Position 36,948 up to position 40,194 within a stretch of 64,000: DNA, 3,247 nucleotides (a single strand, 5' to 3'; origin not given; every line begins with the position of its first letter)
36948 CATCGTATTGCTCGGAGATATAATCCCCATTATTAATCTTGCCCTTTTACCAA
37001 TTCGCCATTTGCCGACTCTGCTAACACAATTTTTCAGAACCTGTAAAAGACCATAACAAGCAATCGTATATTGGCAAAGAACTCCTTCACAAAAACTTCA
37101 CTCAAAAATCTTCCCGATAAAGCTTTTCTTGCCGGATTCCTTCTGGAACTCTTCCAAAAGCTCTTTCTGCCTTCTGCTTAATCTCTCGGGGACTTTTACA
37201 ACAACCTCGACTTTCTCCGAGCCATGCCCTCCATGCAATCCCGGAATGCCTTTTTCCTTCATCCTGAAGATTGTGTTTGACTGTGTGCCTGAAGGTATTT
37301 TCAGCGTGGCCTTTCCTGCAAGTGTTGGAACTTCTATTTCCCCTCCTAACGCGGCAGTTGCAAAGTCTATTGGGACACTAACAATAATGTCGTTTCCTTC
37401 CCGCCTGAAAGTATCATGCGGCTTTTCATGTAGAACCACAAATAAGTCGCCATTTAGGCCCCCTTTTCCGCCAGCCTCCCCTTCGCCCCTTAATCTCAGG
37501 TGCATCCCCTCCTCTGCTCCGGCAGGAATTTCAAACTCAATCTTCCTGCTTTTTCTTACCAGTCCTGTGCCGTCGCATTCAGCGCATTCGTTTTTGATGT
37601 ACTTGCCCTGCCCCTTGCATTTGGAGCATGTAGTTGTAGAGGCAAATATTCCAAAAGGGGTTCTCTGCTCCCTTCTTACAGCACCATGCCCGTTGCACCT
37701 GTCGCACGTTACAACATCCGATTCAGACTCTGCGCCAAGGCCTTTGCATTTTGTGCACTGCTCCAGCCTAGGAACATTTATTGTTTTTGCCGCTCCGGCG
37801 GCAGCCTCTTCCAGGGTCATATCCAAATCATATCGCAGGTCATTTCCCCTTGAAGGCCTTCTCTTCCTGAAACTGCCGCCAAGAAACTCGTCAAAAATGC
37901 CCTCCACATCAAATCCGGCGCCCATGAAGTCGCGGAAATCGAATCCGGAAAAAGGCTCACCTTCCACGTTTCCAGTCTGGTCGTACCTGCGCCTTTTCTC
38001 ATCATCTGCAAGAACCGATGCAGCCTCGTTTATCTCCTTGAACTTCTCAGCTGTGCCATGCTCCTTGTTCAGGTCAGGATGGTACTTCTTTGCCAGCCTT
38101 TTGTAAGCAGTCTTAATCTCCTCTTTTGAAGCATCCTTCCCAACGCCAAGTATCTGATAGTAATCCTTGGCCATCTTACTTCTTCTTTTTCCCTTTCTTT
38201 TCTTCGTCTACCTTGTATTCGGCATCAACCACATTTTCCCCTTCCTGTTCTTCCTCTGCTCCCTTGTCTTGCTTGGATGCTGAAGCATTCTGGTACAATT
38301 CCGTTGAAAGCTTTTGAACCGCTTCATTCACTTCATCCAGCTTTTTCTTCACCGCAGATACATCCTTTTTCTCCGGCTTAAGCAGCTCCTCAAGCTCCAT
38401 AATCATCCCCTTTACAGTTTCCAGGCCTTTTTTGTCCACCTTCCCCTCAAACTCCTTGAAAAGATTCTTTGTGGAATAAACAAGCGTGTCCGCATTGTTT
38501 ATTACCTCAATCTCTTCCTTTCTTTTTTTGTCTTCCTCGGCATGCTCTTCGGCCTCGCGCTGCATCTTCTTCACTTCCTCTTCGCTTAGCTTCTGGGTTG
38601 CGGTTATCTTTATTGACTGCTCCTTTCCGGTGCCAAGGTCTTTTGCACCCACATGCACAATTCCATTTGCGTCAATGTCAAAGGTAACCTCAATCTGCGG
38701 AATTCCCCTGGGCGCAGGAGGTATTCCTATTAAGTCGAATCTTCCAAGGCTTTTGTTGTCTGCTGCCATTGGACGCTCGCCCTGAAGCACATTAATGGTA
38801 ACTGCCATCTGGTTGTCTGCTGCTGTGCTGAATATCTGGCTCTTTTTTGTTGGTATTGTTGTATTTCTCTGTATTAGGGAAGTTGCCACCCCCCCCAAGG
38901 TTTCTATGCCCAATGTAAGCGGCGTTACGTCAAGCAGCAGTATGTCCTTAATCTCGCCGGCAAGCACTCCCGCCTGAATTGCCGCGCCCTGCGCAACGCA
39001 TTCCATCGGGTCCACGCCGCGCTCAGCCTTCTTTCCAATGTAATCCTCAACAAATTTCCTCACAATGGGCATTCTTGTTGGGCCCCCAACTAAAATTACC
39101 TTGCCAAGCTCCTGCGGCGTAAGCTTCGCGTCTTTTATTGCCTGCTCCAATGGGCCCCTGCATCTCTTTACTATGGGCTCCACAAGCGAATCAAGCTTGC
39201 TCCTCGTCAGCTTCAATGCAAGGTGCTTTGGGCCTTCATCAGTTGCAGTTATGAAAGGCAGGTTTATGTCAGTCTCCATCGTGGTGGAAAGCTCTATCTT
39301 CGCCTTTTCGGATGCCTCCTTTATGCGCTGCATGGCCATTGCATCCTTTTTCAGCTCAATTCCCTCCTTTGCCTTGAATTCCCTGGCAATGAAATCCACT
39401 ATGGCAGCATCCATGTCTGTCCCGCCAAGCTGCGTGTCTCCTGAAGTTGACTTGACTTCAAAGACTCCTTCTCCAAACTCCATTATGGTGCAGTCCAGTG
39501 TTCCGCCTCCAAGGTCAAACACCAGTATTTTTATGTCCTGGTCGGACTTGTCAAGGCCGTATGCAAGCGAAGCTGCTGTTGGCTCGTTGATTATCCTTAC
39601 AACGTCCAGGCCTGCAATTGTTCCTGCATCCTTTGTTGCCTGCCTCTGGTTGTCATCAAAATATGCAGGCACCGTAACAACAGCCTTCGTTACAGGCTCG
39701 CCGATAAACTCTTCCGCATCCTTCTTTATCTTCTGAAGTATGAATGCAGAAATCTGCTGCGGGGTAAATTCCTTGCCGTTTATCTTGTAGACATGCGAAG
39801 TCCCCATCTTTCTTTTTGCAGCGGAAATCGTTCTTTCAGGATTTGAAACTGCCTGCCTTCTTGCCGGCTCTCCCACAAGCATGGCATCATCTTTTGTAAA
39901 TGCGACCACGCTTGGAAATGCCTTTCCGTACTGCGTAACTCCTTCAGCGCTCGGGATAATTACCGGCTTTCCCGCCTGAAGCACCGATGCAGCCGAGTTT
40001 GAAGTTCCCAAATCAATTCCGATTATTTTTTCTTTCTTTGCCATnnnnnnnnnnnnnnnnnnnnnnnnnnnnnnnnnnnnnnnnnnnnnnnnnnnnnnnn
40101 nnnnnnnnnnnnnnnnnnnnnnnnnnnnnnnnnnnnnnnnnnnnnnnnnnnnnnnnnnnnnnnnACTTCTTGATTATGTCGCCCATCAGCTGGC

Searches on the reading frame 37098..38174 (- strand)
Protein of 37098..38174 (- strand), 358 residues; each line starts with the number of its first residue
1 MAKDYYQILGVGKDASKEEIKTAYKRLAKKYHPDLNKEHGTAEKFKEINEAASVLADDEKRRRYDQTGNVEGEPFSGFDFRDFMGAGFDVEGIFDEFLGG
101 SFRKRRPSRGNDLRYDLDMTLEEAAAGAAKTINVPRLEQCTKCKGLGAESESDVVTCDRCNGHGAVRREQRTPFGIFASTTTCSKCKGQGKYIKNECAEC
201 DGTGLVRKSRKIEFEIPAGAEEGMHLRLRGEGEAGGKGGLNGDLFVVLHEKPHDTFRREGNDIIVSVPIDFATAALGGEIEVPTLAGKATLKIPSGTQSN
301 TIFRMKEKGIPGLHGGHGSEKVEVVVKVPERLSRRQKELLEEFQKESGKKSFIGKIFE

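Call 3: search_protein_families(library=pfam, proteins=[window:37098-38174:-], max_evalue=0.1)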
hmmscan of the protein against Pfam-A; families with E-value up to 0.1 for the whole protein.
window:37098-38174:- (358 aa): 6 families
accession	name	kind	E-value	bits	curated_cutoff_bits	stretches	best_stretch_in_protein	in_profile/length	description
PF01556.23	DnaJ_C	-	2.4e-47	161.2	26.6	1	113-329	1-152/152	DnaJ C terminal domain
PF00226.36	DnaJ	-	4.5e-25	88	27.8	1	4-65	1-63/63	DnaJ domain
PF00684.25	DnaJ_CXXCXGXG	-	6.3e-17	62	32.7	1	140-204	1-65/65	DnaJ central domain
PF15777.11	Anti-TRAP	-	0.00011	22.5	32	1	132-169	4-45/59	Tryptophan RNA-binding attenuator protein inhibitory protein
PF20833.2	RNase_E_G_Thio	-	0.01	16.4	26.8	0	156-171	1-16/86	RNase E/G, Thioredoxin-like domain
PF23733.2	GRXCR1-2_C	-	0.027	14.8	26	0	182-208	11-43/47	GRXCR1/2, C-terminal domain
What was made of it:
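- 37098..38174 (-): dnaJ (358 aa), last gene of the operon. A T-rich stretch follows the stop codon. Pfam DnaJ, DnaJ_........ and DnaJ_C (call 3).
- Checked: After a 1-nt gap, dnaJ runs 38174..37098 (call 3).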

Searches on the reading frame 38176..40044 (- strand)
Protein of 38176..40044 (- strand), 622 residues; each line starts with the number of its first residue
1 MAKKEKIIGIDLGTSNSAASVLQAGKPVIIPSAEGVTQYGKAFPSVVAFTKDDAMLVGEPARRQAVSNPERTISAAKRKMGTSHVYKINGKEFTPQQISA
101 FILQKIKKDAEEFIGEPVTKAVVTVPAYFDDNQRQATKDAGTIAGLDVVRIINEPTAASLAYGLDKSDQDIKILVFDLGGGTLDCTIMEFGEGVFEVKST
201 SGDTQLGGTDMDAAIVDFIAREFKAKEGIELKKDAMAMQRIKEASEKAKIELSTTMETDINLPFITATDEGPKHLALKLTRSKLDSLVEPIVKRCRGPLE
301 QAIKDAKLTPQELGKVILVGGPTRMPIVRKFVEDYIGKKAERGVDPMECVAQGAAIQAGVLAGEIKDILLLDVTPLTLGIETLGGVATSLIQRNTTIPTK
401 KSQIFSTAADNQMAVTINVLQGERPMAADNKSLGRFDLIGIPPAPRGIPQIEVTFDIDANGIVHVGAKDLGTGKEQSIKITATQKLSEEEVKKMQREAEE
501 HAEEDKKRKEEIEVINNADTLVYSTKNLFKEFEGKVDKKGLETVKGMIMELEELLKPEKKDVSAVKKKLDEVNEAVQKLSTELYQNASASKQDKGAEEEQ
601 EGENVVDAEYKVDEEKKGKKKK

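Call 3: search_protein_families(library=pfam, proteins=[window:38176-40044:-], max_evalue=0.1)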
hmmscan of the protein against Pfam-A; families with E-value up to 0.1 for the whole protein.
window:38176-40044:- (622 aa): 6 families
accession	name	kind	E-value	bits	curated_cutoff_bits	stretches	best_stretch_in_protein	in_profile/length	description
PF00012.26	HSP70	-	5.8e-224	745.2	20.6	1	7-585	1-599/599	Hsp70 protein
PF06723.19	MreB_Mbl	-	2.8e-19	69.6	27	1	7-356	3-317/327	MreB/Mbl protein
PF21523.3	ParM_N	-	0.018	15.6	27.4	0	172-239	6-77/159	Plasmid segregation protein ParM, C-terminal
PF05585.17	DUF1758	-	0.028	14.5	22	1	362-476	29-142/163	Putative peptidase (DUF1758)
PF10241.14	KxDL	-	0.047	14.4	27.2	0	460-515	12-67/86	Uncharacterized conserved protein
PF07492.16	Trehalase_Ca-bi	-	0.094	12.9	25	0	265-277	16-28/30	Neutral trehalase Ca2+ binding domain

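Call 68: search_solved_structures(query=window:38176-40044:-, max_evalue=1e-100)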
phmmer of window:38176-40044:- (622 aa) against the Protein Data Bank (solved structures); distinct sequences matched with E-value up to 1e-100: 43.
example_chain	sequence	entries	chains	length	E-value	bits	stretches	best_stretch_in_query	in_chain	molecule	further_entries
2v7y_A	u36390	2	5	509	5.2e-203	678.8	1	5-519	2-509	CHAPERONE PROTEIN DNAK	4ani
6w6e_I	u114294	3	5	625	2.9e-194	650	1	6-598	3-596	Chaperone protein DnaK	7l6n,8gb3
7kzi_A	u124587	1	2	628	1.3e-188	631.3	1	6-598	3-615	Chaperone protein DnaK fused with substrate peptide,Chaperone protein DnaK fused with subs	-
7ko2_A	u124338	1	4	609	1.5e-188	631.1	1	87-584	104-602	Chaperone protein DnaK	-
9dvi_B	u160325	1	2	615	1.7e-188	630.9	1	87-574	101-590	Chaperone protein DnaK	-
9bls_A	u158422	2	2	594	1.8e-188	630.8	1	87-558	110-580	Stress-70 protein, mitochondrial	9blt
5nro_A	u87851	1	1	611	2.1e-188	630.6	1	87-580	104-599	Chaperone protein DnaK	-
7krw_C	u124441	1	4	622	2.3e-188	630.5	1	87-590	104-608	Chaperone protein DnaK fused with substrate peptide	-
2kho_A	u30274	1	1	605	2.8e-188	630.2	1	87-580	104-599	Heat shock protein 70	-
4b9q_A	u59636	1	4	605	2.8e-188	630.2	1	87-580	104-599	CHAPERONE PROTEIN DNAK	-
9qid_A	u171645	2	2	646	3.4e-188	629.9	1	87-597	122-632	Stress-70 protein, mitochondrial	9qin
7krt_A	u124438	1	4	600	4.4e-188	629.5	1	87-579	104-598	Chaperone protein DnaK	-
4rtf_D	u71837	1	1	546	1.4e-185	621.3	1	6-518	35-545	Chaperone protein DnaK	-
7kru_B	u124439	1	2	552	5.6e-183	612.7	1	87-521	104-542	Chaperone protein DnaK fused with substrate peptide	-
7kzu_A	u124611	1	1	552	6.1e-183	612.6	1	87-521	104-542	Chaperone protein DnaK fused with substrate peptide,Chaperone protein DnaK fused with subs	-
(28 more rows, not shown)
